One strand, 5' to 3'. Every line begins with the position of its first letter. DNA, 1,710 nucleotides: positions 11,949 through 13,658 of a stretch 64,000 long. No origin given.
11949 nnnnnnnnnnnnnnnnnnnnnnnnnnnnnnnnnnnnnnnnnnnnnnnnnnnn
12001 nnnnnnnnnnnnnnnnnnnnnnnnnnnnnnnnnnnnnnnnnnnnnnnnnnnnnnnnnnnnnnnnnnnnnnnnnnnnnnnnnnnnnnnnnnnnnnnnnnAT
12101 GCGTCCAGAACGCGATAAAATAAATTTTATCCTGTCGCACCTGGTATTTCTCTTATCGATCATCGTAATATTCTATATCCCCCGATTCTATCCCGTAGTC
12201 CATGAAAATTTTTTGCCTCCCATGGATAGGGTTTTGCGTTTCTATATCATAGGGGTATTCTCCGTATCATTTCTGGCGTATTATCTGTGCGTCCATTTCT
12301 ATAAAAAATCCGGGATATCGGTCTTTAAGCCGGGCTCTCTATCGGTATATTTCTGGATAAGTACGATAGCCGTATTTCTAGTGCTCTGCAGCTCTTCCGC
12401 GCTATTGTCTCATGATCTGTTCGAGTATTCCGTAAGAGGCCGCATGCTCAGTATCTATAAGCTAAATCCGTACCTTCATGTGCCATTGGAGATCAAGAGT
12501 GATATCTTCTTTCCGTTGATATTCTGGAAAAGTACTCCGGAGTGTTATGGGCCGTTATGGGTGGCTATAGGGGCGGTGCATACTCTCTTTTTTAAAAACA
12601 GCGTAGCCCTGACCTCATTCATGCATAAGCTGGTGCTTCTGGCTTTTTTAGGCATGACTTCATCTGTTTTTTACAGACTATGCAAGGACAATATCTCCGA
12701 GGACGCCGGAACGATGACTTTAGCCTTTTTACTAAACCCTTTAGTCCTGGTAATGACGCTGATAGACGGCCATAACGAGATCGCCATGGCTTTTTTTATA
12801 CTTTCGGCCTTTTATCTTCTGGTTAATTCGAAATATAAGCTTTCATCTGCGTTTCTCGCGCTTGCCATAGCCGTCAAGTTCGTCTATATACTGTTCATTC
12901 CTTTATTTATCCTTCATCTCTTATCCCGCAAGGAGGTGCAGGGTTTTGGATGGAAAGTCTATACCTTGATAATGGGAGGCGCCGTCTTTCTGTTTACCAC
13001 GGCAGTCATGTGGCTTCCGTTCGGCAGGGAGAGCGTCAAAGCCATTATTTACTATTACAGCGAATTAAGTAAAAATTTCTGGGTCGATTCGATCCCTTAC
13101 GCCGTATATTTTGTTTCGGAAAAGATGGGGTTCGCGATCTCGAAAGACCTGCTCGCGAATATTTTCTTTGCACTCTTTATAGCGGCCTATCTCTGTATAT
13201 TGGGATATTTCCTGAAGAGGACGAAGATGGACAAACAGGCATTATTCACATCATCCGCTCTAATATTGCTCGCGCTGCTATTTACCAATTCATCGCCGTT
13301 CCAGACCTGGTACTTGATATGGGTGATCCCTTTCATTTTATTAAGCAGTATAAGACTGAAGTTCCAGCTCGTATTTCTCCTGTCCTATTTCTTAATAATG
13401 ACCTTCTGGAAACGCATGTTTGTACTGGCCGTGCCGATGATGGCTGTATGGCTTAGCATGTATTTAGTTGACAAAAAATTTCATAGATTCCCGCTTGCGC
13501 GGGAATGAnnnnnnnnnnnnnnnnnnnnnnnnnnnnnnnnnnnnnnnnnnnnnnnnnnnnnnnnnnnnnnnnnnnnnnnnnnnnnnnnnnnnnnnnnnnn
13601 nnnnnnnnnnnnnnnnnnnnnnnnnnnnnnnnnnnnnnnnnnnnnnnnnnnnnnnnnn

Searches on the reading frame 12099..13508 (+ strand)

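Call 34: search_protein_families(library=pfam, proteins=[window:12099-13508:+], max_evalue=0.000001)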
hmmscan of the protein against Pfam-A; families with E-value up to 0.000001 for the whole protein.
window:12099-13508:+ (469 aa): 0 families

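Call 69: search_protein_families(library=pfam, proteins=[window:12099-13508:+], max_evalue=0.5)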
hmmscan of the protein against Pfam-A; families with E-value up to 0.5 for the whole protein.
window:12099-13508:+ (469 aa): 1 family
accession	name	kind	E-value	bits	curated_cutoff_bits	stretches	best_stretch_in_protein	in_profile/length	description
PF09594.16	GT87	-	2.6e-05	24.5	25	1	150-395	3-235/237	Glycosyltransferase family 87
